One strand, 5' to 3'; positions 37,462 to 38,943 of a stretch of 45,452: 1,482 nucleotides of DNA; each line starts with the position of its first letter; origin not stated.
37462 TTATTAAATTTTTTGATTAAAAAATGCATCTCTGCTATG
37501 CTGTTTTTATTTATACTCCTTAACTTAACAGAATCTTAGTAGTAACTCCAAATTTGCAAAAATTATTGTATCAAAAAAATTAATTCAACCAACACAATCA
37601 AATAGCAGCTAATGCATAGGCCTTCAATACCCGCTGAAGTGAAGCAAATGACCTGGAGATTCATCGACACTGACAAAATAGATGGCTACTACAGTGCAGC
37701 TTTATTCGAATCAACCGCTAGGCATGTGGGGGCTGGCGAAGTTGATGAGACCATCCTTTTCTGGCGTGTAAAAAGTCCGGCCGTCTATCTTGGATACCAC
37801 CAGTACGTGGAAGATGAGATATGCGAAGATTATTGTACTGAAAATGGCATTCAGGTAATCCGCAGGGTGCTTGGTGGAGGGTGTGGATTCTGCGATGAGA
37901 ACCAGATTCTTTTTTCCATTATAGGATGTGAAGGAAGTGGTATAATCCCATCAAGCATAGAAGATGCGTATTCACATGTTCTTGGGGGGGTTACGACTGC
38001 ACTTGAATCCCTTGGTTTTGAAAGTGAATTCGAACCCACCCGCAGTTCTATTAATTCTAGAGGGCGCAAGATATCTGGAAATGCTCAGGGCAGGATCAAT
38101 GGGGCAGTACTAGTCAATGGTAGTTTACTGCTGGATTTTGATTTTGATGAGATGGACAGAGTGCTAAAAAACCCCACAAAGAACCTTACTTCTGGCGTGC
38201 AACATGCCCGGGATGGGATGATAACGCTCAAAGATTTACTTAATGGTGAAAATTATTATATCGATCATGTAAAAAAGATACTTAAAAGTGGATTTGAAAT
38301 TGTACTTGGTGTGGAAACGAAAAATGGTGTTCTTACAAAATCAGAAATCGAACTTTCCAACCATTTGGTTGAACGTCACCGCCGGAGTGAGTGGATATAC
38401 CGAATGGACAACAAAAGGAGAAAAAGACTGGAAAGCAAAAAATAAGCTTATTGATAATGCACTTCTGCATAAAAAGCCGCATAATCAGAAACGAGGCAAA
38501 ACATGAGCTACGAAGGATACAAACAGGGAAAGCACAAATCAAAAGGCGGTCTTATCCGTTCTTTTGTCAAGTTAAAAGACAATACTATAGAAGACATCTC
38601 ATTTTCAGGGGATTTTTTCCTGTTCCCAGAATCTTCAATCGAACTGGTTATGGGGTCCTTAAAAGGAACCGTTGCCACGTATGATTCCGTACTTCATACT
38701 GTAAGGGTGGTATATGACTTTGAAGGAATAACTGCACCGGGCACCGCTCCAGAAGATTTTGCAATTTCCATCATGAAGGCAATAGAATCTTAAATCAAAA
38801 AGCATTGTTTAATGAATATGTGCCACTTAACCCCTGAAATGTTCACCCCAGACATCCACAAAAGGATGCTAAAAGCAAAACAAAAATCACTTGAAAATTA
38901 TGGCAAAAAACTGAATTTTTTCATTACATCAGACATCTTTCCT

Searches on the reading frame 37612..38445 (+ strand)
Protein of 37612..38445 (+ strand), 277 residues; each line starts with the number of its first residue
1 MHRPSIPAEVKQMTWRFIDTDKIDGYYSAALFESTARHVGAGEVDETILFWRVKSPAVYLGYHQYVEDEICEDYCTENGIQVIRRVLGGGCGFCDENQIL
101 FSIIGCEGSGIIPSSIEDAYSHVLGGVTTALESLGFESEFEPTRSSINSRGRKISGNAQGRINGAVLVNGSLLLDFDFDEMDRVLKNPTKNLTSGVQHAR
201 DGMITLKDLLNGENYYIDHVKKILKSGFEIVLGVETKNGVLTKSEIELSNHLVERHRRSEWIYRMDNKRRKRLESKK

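Call 3: search_protein_families(library=pfam, proteins=[window:37612-38445:+], max_evalue=0.01)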
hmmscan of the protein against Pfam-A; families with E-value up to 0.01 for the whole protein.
window:37612-38445:+ (277 aa): 1 family
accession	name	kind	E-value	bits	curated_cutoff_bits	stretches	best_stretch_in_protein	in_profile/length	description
PF21948.1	LplA-B_cat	-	8.4e-38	130.8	27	1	24-228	1-199/200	Lipoyl protein ligase A/B catalytic domain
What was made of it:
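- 37612..38445 (+): LplA1: lipoate/octanoate-protein ligase or transferase, catalytic domain only (277 aa). Pfam LplA-B_cat, E=8e-38 (call 3).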

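Call 4: search_protein_families(library=ncbifam, proteins=[window:37612-38445:+], max_evalue=0.01)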
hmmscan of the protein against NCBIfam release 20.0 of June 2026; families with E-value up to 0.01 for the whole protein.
window:37612-38445:+ (277 aa): 5 families
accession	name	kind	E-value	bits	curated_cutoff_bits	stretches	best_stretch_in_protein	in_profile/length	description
TIGR00545.2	lipoyltrans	equivalog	5e-33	114.5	280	1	16-268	2-245/328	lipoate--protein ligase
NF053751.1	LplAB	exception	4.1e-26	91.8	550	1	10-265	95-347/348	lipoate-protein ligase LplAB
NF053790.1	LplA_LipA_fuse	exception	9.5e-26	90.5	800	1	45-264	32-236/606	bifunctional lipoate--protein ligase/lipoyl synthase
NF053750.1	LplA_large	exception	2.3e-23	82.9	480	1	38-262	23-245/248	lipoate-protein ligase large subunit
NF047857.1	LipGcvHLiptaseLipL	equivalog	0.0058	16.3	450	1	10-185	8-193/277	lipoyl-[GcvH]:protein N-lipoyltransferase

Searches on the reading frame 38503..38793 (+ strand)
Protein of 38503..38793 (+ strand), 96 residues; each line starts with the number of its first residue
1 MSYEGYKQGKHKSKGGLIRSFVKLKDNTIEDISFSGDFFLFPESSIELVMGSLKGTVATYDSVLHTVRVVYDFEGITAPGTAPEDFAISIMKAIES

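Call 3: search_protein_families(library=pfam, proteins=[window:38503-38793:+], max_evalue=0.01)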
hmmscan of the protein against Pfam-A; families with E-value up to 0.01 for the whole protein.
window:38503-38793:+ (96 aa): 1 family
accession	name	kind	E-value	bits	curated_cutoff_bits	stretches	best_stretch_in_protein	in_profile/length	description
PF10437.14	Lip_prot_lig_C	-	1.2e-05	25.6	24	1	10-68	9-65/85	Bacterial lipoate protein ligase C-terminus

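Call 4: search_protein_families(library=ncbifam, proteins=[window:38503-38793:+], max_evalue=0.01)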
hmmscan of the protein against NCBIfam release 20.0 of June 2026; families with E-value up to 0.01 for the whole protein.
window:38503-38793:+ (96 aa): 4 families
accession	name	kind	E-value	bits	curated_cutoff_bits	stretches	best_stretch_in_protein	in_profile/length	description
NF053749.1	LplB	equivalog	8.2e-18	64.4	65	1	9-94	1-86/86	lipoate-protein ligase small subunit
NF053751.1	LplAB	exception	2.1e-07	30.3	550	1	9-94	2-89/348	lipoate-protein ligase LplAB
NF053790.1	LplA_LipA_fuse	exception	6.7e-05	21.6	800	1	10-68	246-304/606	bifunctional lipoate--protein ligase/lipoyl synthase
TIGR00545.2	lipoyltrans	equivalog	0.0017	17.4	280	1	8-68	249-307/328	lipoate--protein ligase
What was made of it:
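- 38503..38793 (+): LplB: small subunit (C-terminal domain) of a split lipoate-protein ligase (96 aa). Pfam Lip_prot_lig_C also hits (calls 3, 4).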
